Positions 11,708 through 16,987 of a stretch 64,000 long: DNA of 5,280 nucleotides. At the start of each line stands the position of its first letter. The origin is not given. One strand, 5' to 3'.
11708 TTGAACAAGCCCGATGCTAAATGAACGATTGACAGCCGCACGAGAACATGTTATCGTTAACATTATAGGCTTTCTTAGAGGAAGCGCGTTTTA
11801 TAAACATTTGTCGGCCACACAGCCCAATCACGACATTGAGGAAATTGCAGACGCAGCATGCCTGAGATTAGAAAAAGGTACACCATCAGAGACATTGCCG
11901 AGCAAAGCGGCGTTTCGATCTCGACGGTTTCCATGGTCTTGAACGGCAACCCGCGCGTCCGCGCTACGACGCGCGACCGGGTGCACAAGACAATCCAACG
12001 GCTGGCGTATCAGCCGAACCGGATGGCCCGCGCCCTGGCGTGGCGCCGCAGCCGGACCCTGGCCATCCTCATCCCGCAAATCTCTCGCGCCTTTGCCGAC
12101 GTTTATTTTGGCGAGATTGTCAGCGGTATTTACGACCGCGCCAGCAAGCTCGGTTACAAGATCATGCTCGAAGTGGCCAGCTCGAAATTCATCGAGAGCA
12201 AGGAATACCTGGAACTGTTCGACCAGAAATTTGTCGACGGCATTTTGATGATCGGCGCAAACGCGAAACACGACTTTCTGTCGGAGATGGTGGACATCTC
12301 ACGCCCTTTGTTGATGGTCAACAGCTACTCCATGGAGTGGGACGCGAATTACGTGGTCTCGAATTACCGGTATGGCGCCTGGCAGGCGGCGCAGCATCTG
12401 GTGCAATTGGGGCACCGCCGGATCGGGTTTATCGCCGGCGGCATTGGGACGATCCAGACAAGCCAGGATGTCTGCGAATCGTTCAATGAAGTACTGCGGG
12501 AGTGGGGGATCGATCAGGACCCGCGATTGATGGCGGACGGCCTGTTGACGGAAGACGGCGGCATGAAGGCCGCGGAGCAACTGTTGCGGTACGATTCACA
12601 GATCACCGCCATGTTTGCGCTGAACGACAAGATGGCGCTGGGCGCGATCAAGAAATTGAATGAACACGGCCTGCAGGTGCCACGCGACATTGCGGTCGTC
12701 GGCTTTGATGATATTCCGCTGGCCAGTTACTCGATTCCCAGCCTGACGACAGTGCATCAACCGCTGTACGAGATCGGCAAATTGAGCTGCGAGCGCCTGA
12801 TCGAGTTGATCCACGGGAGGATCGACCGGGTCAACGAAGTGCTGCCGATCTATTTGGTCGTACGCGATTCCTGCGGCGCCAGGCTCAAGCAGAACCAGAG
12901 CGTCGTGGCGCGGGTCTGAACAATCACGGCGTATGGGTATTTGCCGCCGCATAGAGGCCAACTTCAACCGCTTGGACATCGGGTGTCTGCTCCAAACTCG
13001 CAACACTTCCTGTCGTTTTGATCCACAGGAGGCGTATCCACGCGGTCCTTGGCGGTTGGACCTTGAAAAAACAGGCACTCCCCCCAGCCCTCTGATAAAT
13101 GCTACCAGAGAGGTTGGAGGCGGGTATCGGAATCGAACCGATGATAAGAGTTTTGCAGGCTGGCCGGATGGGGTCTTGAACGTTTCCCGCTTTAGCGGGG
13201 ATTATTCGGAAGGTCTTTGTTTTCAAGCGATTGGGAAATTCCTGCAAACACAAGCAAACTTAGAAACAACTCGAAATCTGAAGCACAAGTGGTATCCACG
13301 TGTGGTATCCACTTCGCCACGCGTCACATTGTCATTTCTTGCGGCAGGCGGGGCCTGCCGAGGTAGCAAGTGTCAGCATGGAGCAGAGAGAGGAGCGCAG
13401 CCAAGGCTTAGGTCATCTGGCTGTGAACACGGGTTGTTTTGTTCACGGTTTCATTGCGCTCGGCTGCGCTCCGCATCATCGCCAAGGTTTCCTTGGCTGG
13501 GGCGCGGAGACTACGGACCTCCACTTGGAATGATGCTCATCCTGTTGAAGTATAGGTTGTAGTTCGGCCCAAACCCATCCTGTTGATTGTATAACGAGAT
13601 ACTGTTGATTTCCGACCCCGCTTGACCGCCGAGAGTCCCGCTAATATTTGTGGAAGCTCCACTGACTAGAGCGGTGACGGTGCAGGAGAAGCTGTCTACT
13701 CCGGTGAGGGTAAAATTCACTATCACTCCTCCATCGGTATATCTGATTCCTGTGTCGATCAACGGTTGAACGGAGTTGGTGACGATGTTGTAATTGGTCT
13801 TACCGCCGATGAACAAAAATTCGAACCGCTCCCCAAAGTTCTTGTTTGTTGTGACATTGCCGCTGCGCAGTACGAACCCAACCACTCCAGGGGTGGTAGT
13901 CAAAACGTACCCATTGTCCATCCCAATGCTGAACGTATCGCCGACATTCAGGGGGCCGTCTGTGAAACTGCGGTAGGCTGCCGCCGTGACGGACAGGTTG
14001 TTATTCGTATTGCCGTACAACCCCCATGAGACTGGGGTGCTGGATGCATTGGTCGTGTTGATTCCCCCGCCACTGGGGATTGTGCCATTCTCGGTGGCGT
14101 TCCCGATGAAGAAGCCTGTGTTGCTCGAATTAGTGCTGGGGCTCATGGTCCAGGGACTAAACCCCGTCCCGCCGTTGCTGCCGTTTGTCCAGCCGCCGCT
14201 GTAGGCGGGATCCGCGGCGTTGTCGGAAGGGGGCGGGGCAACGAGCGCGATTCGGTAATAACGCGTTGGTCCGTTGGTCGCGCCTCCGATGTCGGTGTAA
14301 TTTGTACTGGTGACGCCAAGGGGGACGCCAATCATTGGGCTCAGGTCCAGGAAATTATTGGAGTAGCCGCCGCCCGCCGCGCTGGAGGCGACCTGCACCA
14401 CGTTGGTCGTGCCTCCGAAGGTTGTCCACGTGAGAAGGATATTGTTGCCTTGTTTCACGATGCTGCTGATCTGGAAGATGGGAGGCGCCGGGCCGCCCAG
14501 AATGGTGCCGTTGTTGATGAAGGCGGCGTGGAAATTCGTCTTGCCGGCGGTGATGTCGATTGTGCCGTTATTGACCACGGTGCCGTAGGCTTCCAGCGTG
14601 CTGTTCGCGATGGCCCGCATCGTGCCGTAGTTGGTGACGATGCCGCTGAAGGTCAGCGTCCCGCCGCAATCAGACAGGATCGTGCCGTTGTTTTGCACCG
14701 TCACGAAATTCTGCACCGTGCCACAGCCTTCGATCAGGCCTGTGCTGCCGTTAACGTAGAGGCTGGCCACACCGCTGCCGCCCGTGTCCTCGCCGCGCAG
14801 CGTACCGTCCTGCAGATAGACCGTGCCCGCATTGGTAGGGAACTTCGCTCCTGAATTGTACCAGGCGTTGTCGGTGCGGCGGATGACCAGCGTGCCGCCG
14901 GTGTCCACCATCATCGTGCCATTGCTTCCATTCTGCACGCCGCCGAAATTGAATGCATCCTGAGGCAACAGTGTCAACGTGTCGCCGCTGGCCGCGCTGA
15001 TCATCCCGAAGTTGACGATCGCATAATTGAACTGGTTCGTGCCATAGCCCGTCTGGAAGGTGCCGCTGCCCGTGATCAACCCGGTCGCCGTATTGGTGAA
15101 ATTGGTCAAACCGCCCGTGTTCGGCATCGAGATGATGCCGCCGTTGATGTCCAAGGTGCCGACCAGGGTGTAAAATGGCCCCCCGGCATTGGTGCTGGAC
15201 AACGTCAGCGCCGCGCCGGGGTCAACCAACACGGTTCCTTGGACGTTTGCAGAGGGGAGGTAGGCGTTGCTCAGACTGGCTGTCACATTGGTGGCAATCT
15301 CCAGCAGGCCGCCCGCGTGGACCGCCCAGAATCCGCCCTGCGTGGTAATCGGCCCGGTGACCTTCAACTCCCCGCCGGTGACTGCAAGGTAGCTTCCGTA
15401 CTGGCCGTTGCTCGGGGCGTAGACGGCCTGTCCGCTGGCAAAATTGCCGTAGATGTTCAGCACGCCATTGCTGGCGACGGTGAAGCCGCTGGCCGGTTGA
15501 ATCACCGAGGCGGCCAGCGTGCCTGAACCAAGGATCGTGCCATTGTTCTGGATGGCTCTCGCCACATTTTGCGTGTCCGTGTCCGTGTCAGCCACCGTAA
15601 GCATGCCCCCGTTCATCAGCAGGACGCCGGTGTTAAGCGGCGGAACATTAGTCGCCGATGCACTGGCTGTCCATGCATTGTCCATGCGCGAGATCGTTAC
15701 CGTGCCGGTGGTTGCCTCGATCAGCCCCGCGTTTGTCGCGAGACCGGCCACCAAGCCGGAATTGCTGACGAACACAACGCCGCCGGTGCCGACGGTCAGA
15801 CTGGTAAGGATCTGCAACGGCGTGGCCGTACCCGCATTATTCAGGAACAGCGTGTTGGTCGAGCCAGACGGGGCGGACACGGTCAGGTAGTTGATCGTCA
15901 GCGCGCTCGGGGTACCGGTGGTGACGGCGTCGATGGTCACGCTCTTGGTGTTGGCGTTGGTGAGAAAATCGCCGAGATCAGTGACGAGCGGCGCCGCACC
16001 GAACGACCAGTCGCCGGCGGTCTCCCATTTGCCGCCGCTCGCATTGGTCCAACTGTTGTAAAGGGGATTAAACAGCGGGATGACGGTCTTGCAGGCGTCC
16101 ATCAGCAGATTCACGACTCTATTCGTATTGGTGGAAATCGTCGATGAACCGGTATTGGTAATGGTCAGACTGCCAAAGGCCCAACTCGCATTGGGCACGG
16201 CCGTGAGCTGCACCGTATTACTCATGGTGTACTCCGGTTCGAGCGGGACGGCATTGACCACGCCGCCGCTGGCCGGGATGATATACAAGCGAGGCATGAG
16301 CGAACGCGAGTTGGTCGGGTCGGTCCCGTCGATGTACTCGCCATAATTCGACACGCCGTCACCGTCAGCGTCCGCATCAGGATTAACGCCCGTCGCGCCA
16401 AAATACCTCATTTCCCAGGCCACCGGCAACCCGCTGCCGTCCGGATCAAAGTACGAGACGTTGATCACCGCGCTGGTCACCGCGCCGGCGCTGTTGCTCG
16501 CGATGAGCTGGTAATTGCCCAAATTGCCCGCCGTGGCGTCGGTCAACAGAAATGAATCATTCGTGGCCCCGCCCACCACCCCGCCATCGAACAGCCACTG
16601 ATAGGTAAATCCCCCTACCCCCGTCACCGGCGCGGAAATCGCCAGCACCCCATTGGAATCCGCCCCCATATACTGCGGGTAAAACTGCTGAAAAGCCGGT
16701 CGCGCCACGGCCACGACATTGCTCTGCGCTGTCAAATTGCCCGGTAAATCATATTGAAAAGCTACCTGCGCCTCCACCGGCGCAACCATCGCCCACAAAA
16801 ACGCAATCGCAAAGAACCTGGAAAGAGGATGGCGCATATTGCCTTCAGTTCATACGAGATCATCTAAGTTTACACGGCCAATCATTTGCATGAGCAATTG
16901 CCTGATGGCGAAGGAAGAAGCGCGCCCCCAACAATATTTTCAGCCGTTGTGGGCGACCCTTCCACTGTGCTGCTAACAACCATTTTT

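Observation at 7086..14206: Uncharacterised ~200-230-aa domain present three times in two neighbouring giant secreted proteins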

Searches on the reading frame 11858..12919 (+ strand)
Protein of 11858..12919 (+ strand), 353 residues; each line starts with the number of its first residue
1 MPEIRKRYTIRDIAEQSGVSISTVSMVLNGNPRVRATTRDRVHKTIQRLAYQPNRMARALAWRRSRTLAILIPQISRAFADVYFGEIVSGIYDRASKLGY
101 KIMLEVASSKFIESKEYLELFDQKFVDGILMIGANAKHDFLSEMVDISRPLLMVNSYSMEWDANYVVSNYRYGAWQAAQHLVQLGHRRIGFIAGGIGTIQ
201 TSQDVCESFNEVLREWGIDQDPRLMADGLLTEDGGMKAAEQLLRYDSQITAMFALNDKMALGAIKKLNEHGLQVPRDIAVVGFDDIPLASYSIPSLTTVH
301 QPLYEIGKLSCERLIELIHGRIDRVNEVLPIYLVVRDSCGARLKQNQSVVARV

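Call 22: search_protein_families(library=pfam, proteins=[window:11858-12919:+], max_evalue=0.001)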
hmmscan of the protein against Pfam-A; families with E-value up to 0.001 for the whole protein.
window:11858-12919:+ (353 aa): 4 families
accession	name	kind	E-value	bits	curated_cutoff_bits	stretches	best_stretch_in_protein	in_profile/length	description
PF13377.12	Peripla_BP_3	-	8.8e-36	123.9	26.5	1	178-339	1-167/167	Periplasmic binding protein-like domain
PF00532.27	Peripla_BP_1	-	3.3e-18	66.6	22.2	1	67-319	3-263/281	Periplasmic binding proteins and sugar binding domain of LacI family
PF00356.27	LacI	-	4.5e-17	62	27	1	9-54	1-46/46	Bacterial regulatory proteins, lacI family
PF13407.12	Peripla_BP_4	-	2e-09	37.8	35.1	1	152-320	84-256/258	Periplasmic binding protein domain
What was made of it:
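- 11858..12919 (+): LacI-family regulator between the two host genes. Its orthologues sit next to family genes in other genomes, so it is context and a possible regulator. Pfam LacI, Peripla_BP_1 and Peripla_BP_3 (call 22).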

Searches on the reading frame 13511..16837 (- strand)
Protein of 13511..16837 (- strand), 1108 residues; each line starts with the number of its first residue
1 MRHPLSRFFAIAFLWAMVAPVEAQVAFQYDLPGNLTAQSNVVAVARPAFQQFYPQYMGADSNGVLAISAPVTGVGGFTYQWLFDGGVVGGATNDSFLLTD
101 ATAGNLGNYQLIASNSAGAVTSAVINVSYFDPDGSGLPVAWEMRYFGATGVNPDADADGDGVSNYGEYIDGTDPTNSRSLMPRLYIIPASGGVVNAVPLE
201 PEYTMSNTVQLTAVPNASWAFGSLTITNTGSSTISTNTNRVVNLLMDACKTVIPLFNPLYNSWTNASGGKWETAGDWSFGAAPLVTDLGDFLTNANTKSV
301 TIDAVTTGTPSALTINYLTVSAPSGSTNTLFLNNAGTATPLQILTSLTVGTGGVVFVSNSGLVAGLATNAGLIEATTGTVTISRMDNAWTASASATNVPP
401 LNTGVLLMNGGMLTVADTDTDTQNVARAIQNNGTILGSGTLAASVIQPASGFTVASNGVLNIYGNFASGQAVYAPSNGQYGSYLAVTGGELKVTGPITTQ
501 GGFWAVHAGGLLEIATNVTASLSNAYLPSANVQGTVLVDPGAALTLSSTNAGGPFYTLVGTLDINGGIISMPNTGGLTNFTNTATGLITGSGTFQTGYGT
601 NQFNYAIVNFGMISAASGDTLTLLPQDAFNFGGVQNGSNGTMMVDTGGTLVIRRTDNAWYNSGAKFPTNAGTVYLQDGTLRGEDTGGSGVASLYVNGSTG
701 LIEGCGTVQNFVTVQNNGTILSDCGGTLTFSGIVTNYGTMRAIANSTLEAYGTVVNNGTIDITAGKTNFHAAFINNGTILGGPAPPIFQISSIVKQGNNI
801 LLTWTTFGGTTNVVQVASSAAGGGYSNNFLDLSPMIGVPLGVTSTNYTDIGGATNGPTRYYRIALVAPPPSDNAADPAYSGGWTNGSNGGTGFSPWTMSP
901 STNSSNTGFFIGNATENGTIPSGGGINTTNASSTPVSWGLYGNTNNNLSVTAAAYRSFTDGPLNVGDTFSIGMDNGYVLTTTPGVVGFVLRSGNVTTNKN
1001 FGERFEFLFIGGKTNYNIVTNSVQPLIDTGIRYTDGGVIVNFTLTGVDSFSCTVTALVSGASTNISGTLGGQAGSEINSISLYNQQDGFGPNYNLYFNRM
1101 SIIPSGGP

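Call 7: search_protein_families(library=pfam, proteins=[window:13511-16837:-], max_evalue=0.1)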
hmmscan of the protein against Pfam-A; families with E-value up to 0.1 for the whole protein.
window:13511-16837:- (1108 aa): 2 families
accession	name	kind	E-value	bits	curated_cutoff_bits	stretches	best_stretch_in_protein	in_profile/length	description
PF18998.6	Flg_new_2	-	0.0009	19.6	23.6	1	188-246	7-58/73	Divergent InlB B-repeat domain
PF18884.5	TSP3_bac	-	0.064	13.6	25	0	156-176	1-21/22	Bacterial TSP3 repeat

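Call 9: search_protein_families(library=ncbifam, proteins=[window:13511-16837:-], max_evalue=1)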
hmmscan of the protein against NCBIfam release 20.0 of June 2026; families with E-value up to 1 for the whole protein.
window:13511-16837:- (1108 aa): 1 family
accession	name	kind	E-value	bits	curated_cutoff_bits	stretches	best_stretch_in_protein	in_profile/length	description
NF042425.1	Amuc_1099_fam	equivalog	0.019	14.5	50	1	153-179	126-152/321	Amuc_1099 family pilus-like system protein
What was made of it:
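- The domain is fused to GH15 in the window (calls 7, 9).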

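Call 51: find_encoding_contigs(protein=window:13511-16837:-, flank=3000, max_places=3)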
Protein window:13511-16837:- (1108 aa): 1 contig read that carries it; 1 place shown.
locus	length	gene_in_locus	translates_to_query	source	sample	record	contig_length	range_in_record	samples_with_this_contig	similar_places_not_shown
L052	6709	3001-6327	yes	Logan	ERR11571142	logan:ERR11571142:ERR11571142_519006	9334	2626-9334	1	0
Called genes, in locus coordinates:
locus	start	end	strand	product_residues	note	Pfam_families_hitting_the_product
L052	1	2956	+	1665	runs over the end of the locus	PF05593:RHS_repeat (weak), PF25023:TEN_YD-shell, PF05593:RHS_repeat (weak), PF25023:TEN_YD-shell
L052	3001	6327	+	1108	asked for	-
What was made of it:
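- Tried and rejected: An exact look-up found the 1108-aa protein only on an unnamed Logan contig (call 51).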

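Call 65: list_cluster_members(proteins=[window:13511-16837:-, window:1434-9839:-, window:11858-12919:+, window:10685-11461:-, window:30836-32932:+, P0072, P0006])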
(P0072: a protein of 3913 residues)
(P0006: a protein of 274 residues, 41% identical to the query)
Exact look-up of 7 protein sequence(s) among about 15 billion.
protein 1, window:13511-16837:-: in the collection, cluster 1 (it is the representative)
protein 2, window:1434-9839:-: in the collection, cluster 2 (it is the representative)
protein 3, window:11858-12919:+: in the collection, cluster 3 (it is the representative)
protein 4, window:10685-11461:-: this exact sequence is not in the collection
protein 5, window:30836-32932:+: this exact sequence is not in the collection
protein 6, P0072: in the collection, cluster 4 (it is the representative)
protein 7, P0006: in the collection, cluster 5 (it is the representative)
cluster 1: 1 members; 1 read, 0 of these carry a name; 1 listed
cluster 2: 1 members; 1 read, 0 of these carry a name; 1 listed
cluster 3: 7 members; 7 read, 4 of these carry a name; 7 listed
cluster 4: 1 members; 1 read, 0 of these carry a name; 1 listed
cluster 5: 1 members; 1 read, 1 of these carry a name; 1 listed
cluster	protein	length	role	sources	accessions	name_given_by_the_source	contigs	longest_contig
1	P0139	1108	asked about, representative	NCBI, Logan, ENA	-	-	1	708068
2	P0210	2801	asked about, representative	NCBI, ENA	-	-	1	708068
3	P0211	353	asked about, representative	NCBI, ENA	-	-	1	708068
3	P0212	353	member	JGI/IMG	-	DNA-binding LacI/PurR family transcriptional regulator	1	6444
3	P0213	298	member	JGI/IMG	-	DNA-binding LacI/PurR family transcriptional regulator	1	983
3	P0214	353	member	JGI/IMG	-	LacI family transcriptional regulator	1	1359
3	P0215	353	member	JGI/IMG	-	DNA-binding LacI/PurR family transcriptional regulator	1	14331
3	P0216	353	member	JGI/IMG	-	-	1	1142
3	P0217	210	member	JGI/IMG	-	-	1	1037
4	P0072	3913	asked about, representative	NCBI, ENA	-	-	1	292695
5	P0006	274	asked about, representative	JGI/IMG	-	hypothetical protein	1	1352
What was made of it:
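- Tried and rejected: The cluster listing places the 2801-aa and 1108-aa proteins and the LacI regulator on a 708-kb NCBI/ENA contig with no name (call 65).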
